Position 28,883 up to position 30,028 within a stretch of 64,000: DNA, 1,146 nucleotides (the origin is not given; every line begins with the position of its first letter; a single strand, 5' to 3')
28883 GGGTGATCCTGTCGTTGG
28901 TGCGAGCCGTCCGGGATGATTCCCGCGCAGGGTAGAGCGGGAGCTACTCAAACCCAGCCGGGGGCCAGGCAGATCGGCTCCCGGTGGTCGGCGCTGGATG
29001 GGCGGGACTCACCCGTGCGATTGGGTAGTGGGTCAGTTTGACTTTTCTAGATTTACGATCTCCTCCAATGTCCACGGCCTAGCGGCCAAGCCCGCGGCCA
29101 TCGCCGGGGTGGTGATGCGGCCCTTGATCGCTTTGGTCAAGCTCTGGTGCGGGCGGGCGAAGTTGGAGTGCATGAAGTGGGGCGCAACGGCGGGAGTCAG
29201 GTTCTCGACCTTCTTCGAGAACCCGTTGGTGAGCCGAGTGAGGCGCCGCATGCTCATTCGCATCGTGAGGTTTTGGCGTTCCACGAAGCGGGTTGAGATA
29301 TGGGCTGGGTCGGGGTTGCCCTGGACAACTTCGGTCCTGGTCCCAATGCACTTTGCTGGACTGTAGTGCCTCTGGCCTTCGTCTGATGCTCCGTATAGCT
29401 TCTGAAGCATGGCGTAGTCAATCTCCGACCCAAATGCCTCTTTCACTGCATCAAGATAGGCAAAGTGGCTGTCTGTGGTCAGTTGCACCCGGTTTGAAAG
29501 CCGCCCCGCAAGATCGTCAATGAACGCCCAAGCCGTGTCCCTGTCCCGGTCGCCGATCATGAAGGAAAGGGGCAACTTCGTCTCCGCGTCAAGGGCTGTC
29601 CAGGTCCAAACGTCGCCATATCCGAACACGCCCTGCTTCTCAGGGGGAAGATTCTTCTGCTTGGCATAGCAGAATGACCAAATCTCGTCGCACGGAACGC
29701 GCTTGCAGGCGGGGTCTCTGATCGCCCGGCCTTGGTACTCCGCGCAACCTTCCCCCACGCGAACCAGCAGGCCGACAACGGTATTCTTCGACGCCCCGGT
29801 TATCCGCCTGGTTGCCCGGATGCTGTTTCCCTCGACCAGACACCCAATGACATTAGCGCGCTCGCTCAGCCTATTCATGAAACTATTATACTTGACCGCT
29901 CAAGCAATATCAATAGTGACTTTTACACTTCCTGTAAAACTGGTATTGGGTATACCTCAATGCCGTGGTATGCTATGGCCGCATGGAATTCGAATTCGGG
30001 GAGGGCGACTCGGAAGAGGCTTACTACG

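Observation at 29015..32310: IS1-family transposase inside a 3.3-kb inverted-repeat-bounded element that carries a toxin-antitoxin pair as cargo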

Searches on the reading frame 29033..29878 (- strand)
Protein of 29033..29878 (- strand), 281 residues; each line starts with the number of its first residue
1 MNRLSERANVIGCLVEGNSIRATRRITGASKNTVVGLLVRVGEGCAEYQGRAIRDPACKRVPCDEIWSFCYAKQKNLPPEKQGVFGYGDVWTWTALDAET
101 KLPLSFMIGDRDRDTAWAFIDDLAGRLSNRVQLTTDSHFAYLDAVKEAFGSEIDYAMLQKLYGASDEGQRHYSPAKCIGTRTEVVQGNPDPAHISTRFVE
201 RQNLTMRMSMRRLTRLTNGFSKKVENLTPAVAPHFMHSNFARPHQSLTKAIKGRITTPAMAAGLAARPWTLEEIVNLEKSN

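Call 4: search_protein_families(library=pfam, proteins=[window:29033-29878:-], max_evalue=0.01)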
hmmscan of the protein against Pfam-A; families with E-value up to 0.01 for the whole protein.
window:29033-29878:- (281 aa): 2 families
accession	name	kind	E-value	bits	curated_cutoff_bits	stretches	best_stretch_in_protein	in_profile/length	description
PF03400.19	DDE_Tnp_IS1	-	3e-06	28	24.1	1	194-236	84-125/131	IS1 transposase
PF13610.12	DDE_Tnp_IS240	-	0.0041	17.7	27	0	91-153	19-82/139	DDE domain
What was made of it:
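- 29033..29878 (-): Single-ORF IS1-type transposase, 281 aa, with an N-terminal HTH and DDE residues D64/D136/E200. Pfam PF03400 scores 28 bits against a cut-off of 24.1 (call 4).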

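Call 5: search_protein_families(library=ncbifam, proteins=[window:29033-29878:-], max_evalue=0.01)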
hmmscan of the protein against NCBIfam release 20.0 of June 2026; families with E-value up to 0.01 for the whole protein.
window:29033-29878:- (281 aa): 3 families
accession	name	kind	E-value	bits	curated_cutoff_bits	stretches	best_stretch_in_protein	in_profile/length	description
NF033558.1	transpos_IS1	equivalog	3.4e-12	46.7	100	1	8-147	46-169/199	IS1 family transposase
NF033587.1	transpos_IS6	equivalog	0.0018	18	125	1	90-149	84-144/202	IS6 family transposase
NF033577.2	transpos_IS481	equivalog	0.0019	17.8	224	0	199-250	232-278/284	IS481 family transposase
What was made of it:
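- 29033..29878 (-): NCBIfam IS1 scores 46.7 bits, below its cut-off of 100 (call 5).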

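Call 8: find_encoding_contigs(protein=window:29033-29878:-, flank=6000, max_places=10)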
Protein window:29033-29878:- (281 aa): 12 contigs read that carry it; 8 places shown.
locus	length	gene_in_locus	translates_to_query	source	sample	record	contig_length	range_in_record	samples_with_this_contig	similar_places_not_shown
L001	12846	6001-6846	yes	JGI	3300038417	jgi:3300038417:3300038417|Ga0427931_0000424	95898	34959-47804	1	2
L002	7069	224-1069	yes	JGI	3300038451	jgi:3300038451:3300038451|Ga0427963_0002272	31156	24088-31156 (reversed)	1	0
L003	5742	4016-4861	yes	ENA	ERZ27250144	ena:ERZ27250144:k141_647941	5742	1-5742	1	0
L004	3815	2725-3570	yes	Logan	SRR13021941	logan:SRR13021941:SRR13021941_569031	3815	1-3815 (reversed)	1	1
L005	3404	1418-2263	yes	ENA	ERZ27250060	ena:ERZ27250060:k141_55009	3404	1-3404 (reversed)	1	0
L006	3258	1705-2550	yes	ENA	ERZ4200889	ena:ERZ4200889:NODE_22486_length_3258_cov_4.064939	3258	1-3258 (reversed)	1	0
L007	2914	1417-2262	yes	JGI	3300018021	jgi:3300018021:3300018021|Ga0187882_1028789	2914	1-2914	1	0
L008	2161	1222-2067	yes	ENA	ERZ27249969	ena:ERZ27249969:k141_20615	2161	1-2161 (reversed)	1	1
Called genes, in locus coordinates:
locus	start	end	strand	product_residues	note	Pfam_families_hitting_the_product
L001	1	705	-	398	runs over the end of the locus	PF03239:FTR1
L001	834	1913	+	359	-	PF03417:AAT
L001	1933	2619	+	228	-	PF03167:UDG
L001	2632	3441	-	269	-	PF02585:PIG-L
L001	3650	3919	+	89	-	-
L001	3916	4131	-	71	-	-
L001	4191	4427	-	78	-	-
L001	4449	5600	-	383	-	PF01381:HTH_3, PF13560:HTH_31 (faint), PF06114:Peptidase_M78 (weak)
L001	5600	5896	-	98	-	PF05015:HigB-like_toxin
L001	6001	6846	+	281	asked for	PF03400:DDE_Tnp_IS1 (faint)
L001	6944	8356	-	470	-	PF00083:Sugar_tr, PF07690:MFS_1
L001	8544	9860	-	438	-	PF05977:MFS_3, PF07690:MFS_1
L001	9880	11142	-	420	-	PF05221:AdoHcyase, PF02826:2-Hacid_dh_C (weak), PF00670:AdoHcyase_NAD, PF07991:KARI_N (weak)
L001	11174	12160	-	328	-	PF00294:PfkB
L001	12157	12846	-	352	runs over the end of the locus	PF01008:IF-2B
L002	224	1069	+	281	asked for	PF03400:DDE_Tnp_IS1 (faint)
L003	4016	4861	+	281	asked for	PF03400:DDE_Tnp_IS1 (faint)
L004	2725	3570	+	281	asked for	PF03400:DDE_Tnp_IS1 (faint)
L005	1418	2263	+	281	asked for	PF03400:DDE_Tnp_IS1 (faint)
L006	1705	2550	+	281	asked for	PF03400:DDE_Tnp_IS1 (faint)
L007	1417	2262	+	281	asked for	PF03400:DDE_Tnp_IS1 (faint)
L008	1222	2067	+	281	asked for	PF03400:DDE_Tnp_IS1 (faint)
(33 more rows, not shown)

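Call 9: find_homologous_proteins(query=window:29036-29878:-)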
Query window:29036-29878:- (281 aa): 8000 proteins with E <= 0.001 among 8000 candidates; the best 120 are listed.
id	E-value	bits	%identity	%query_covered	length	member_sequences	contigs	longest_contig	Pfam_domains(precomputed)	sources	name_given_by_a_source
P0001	4.2e-188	641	100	100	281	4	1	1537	PF03400.19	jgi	jgi:IS1 family transposase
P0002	5.6e-165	566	89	100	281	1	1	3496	-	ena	-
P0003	1.7e-151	521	83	100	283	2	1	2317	PF03400.19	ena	-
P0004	3.0e-151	521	81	100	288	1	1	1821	PF03400.19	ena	-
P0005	5.5e-150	516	81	100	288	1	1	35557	PF03400.19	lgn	-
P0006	7.8e-146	503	78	100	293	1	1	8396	PF03400.19,PF13610.13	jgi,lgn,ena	-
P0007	4.3e-141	487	77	100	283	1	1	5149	-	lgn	-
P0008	3.9e-135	468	73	100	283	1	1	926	PF03400.19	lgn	-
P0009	5.1e-120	418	66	99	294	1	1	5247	PF03400.19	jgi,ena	-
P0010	1.6e-119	417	64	100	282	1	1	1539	PF03400.19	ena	-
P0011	3.3e-118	412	65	98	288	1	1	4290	PF03400.19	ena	-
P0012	6.4e-115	401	61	99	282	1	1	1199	PF03400.19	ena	-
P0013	2.0e-114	400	66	99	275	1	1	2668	PF03400.19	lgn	-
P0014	1.7e-113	397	65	99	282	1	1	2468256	PF03400.19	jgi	jgi:IS1 family transposase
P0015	2.3e-113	396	65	100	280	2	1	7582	PF13610.13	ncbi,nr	ncbi:MAG: DDE-type integrase/transposase/recombinase [Armatimonadetes bacterium]|nr:DDE-type integra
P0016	3.0e-113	396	62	99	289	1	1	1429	PF03400.19,PF13610.13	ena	-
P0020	3.2e-112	393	65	99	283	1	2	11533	PF03400.19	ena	-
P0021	3.4e-112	393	64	100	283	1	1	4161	PF03400.19,PF13610.13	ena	-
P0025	7.5e-112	391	64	100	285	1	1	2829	PF03400.19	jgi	jgi:IS1 family transposase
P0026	7.6e-112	391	65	99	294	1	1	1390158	PF03400.19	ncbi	-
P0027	1.1e-111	391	64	99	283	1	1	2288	PF03400.19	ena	-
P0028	1.4e-111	391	64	99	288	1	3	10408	PF03400.19,PF13610.13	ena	-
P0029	1.4e-111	391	64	99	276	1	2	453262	PF03400.19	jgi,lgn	-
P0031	2.1e-111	390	64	100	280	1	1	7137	PF03400.19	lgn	-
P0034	6.0e-111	388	64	100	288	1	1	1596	PF03400.19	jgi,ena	-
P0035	6.1e-111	388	64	100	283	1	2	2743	PF03400.19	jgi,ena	-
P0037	7.8e-111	388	63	99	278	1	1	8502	PF03400.19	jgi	-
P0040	1.4e-110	387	64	99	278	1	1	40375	PF03400.19,PF13610.13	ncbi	-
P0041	1.9e-110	387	64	99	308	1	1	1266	PF03400.19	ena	-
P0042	2.0e-110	387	64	99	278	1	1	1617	PF03400.19,PF13610.13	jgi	jgi:IS1 family transposase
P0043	2.3e-110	387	63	99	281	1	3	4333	PF03400.19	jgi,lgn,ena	-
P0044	2.4e-110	386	65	99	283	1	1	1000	PF03400.19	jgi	jgi:IS1 family transposase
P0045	2.4e-110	386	64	99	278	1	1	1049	PF03400.19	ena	-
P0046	3.0e-110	386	63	99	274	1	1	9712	PF03400.19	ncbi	-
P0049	3.6e-110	386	64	99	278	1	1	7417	PF03400.19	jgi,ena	-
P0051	4.3e-110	386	64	99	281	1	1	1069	PF03400.19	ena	-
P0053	4.8e-110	385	64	99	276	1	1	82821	PF03400.19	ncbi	ncbi:MAG: IS1 family transposase [Thermodesulfobacteriota bacterium]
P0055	5.4e-110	385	62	100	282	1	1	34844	PF03400.19,PF13610.13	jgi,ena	jgi:IS1 family transposase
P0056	5.8e-110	385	64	99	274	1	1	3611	PF03400.19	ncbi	ncbi:MAG: IS1 family transposase [Chloroflexota bacterium]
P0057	6.3e-110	385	63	99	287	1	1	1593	PF03400.19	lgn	-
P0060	7.0e-110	385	63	99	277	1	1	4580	PF03400.19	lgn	-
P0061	7.0e-110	385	63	100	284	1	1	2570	PF03400.19,PF13610.13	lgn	-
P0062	7.8e-110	385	65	99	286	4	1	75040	PF03400.19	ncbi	-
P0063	8.0e-110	385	64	99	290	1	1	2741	PF03400.19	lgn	-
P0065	8.2e-110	385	65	100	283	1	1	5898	PF03400.19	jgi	jgi:IS1 family transposase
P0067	9.7e-110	385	63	100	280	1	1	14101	PF03400.19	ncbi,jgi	jgi:IS1 family transposase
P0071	1.2e-109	384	64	99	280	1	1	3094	PF03400.19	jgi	jgi:IS1 family transposase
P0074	1.5e-109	384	64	99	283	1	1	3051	PF03400.19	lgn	-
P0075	1.6e-109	384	63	99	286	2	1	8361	PF03400.19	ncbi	ncbi:MAG: IS1 family transposase [Solirubrobacterales bacterium]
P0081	2.9e-109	383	63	99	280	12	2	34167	PF03400.19,PF13610.13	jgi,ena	jgi:IS1 family transposase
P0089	4.6e-109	382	65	93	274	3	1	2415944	PF03400.19,PF13610.13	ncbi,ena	-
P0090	4.9e-109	382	64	99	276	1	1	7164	PF03400.19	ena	-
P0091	5.9e-109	382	63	99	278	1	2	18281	PF03400.19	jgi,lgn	jgi:IS1 family transposase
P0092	6.1e-109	382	63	100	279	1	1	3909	PF03400.19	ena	-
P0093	6.1e-109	382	63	99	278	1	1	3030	PF03400.19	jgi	jgi:IS1 family transposase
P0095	7.4e-109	382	62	99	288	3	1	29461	PF03400.19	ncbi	ncbi:MAG: IS1 family transposase [Actinomycetota bacterium]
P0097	8.3e-109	381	63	100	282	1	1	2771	PF03400.19,PF13610.13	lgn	-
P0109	1.8e-108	380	63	99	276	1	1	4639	PF03400.19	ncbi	-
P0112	1.9e-108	380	64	99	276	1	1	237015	PF03400.19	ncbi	ncbi:MAG: IS1 family transposase [Thermodesulfobacteriota bacterium]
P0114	2.1e-108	380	61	99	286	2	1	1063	PF03400.19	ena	-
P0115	2.2e-108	380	63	100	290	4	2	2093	PF03400.19,PF13610.13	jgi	jgi:IS1 family transposase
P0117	2.3e-108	380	63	100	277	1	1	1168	PF03400.19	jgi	jgi:IS1 family transposase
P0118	2.3e-108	380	63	100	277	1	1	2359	PF03400.19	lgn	-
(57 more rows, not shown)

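Call 10: find_related_loci(query=window:29036-29878:-, collection=metagenome_contigs, flank=5000)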
Query window:29036-29878:- (281 aa) in metagenome_contigs; peptide patterns used: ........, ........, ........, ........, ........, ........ (x = any residue, [..] = any of these).
600 stretches matched a pattern (row limit reached: there are more); 590 encode a relative of the query (tblastn E <= 1e-3); the best 80 are kept; 80 distinct loci.
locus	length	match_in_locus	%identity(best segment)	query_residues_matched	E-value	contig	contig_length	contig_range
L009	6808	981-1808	63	1-281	6e-118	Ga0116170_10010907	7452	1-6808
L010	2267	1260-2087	63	1-281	6e-124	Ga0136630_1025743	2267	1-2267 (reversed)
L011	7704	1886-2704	63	1-277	1e-116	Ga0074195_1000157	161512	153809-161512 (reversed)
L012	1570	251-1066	63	1-277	3e-124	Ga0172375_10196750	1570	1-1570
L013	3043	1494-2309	62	1-277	3e-118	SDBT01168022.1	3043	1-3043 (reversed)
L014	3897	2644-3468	63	1-280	2e-116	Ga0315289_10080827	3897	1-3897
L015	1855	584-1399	61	1-277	1e-121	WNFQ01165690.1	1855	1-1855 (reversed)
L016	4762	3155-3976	62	1-277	3e-114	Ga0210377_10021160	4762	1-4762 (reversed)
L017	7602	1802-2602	62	4-277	2e-113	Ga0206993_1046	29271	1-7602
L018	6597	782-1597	61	1-277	2e-113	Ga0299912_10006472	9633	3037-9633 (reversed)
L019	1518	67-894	61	1-277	5e-122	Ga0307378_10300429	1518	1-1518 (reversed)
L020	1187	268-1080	61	4-277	3e-123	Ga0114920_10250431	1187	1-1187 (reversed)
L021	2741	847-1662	60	1-277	3e-117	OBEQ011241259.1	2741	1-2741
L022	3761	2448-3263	61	1-277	1e-114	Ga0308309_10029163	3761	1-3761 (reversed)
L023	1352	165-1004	60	1-281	5e-122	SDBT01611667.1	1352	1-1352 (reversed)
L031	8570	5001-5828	60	1-281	1e-111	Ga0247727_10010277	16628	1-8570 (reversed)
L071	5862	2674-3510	57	1-280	6e-106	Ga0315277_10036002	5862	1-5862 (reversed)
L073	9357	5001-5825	59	1-277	7e-106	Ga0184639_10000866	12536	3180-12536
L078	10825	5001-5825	59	1-281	2e-105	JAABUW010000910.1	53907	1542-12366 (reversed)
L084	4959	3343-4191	57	1-281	4e-105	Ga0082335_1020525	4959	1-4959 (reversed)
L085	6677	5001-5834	59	1-277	2e-104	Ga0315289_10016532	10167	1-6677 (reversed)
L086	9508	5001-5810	59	4-280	2e-104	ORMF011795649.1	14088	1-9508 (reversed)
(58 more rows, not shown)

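Call 31: find_encoding_contigs(protein=P0002, flank=6000, max_places=4)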
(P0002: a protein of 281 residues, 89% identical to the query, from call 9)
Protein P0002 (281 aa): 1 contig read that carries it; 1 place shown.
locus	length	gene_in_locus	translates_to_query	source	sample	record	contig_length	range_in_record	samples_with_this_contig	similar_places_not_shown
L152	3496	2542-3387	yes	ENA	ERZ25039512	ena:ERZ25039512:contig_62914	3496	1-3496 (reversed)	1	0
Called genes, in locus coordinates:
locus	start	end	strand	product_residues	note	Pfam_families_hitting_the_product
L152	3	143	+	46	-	?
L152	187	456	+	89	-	-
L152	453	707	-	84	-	-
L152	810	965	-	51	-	-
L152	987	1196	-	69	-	-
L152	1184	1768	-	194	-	-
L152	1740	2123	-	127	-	PF01381:HTH_3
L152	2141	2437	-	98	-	PF05015:HigB-like_toxin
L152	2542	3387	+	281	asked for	-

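Call 32: find_encoding_contigs(protein=P0005, flank=6000, max_places=4)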
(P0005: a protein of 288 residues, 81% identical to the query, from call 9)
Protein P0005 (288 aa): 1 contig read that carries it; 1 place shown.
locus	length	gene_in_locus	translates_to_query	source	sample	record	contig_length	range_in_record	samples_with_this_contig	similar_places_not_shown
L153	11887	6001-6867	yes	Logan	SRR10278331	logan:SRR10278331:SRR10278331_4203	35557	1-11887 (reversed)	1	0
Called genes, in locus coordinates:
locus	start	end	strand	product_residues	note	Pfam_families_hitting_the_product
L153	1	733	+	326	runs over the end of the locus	PF00288:GHMP_kinases_N, PF08544:GHMP_kinases_C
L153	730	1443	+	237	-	PF00483:NTP_transferase, PF12804:NTP_transf_3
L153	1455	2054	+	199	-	PF13580:SIS_2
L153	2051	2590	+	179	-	PF00702:Hydrolase, PF13419:HAD_2, PF13242:Hydrolase_like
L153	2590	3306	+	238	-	PF00923:TAL_FSA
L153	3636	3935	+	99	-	-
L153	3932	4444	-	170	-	-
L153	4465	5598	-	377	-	PF01381:HTH_3, PF13560:HTH_31 (weak), PF06114:Peptidase_M78 (weak)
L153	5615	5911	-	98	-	PF05015:HigB-like_toxin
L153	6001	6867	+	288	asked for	PF03400:DDE_Tnp_IS1 (faint)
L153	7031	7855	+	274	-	PF01061:ABC2_membrane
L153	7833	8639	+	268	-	PF13555:AAA_29 (weak), PF00005:ABC_tran, PF13304:AAA_21 (weak)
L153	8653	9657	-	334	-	PF01370:Epimerase, PF16363:GDP_Man_Dehyd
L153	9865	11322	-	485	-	PF20042:DUF6444, PF13005:zf-IS66, PF03050:DDE_Tnp_IS66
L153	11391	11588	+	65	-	-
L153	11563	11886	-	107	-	?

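Call 33: find_encoding_contigs(protein=P0006, flank=6000, max_places=4)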
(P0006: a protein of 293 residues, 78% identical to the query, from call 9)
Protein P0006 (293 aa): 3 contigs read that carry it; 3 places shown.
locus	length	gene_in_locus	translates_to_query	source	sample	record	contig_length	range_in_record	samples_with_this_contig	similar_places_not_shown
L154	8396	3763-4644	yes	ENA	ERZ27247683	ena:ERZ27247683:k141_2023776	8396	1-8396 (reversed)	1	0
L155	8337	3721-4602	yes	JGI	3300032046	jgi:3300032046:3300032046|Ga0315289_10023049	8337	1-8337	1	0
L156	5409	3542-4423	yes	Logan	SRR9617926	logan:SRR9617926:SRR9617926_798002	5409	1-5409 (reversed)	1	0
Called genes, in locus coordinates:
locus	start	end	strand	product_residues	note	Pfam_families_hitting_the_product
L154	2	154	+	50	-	?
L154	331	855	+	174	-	-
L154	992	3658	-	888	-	PF13588:HSDR_N_2 (weak), PF02384:N6_Mtase, PF07669:Eco57I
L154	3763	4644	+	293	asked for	PF03400:DDE_Tnp_IS1 (faint), PF13610:DDE_Tnp_IS240 (faint)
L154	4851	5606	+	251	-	PF12686:DUF3800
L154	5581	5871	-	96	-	-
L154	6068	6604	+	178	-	-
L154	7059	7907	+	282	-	PF05974:DUF892 (weak), PF00595:PDZ (weak), PF13180:PDZ_2, PF17820:PDZ_6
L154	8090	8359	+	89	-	-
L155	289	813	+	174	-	-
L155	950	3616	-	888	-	PF13588:HSDR_N_2 (weak), PF02384:N6_Mtase, PF07669:Eco57I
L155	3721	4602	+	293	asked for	PF03400:DDE_Tnp_IS1 (faint), PF13610:DDE_Tnp_IS240 (faint)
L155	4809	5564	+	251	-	PF12686:DUF3800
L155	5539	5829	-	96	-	-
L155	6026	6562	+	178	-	-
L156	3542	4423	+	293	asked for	PF03400:DDE_Tnp_IS1 (faint), PF13610:DDE_Tnp_IS240 (faint)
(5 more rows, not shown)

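Call 34: find_encoding_contigs(protein=P0007, flank=6000, max_places=4)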
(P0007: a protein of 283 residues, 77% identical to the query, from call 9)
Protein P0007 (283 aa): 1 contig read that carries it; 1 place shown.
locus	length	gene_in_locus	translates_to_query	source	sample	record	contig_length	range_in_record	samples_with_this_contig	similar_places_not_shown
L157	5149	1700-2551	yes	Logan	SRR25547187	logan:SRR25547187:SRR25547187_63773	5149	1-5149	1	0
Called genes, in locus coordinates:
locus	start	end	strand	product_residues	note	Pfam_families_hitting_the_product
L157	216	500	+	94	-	-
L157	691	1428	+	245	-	-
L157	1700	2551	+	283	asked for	-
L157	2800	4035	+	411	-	PF13433:Peripla_BP_5 (faint), PF13458:Peripla_BP_6, PF01094:ANF_receptor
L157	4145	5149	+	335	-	?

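Call 38: search_protein_families(library=pfam, alignment_id=A1, max_evalue=0.001)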
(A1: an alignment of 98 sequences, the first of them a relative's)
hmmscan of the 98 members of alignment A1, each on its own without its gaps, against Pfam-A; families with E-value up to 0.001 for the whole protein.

A. member 1, L011:1073-1537:+ (155 aa): 0 families

B. families by the number of members that match (of 98 scanned): 53 families (the first 25 are shown)
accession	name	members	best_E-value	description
PF06114.19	Peptidase_M78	8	1.3e-20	IrrE N-terminal-like domain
PF01381.28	HTH_3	8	4.2e-14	Helix-turn-helix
PF13560.12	HTH_31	6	4e-11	Helix-turn-helix domain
PF00574.28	CLP_protease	3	1.1e-19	Clp protease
PF05015.19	HigB-like_toxin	3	2.6e-11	RelE-like toxin of type II toxin-antitoxin system HigB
PF10546.14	P63C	2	1.6e-31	P63C domain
PF01936.24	NYN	2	1.7e-25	NYN domain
PF01972.22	SDH_protease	2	1.9e-18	ClpP-like SDH-type serine proteinase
PF14213.11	DUF4325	2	4.4e-16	STAS-like domain of unknown function (DUF4325)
PF02661.23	Fic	2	1.2e-13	Fic/DOC family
PF12844.13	HTH_19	2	8.4e-09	Helix-turn-helix domain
PF13975.11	gag-asp_proteas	2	1.1e-07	gag-polyprotein putative aspartyl protease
PF13650.11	Asp_protease_2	2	3.4e-07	Aspartyl protease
PF25145.1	NfeD1b_N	2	1.5e-06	NfeD1b, N-terminal domain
PF13581.12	HATPase_c_2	2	6e-05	Histidine kinase-like ATPase domain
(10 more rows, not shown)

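Call 39: search_protein_families(library=padloc, alignment_id=A1, max_evalue=0.00001)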
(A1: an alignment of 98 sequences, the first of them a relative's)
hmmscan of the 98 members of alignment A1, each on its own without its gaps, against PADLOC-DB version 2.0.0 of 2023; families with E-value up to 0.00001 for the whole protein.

A. member 1, L011:1073-1537:+ (155 aa): 0 families

B. families by the number of members that match (of 98 scanned): 120 families (the first 25 are shown)
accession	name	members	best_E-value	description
PDLC03982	PD-Lambda-2_B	6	6.6e-44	-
PDLC03948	RmrA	3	8.3e-58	-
PDLC04141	capP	3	1.1e-18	capP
PDLC02926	HTH_VI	3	2.4e-09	-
PDLC03949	RmrA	2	3.1e-142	-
PDLC03946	RmrA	2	4.8e-110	-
PDLC03955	RmrA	2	5.1e-62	-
PDLC03950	RmrA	2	4.9e-61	-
PDLC03953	RmrA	2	6.6e-59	-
PDLC03952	RmrA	2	8.6e-59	-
PDLC03947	RmrA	2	1.5e-57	-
PDLC03963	SoFic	2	1.2e-54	-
PDLC03944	RmrA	2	1.6e-53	-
PDLC03951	RmrA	2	7.6e-51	-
PDLC03954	RmrA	2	3.8e-49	-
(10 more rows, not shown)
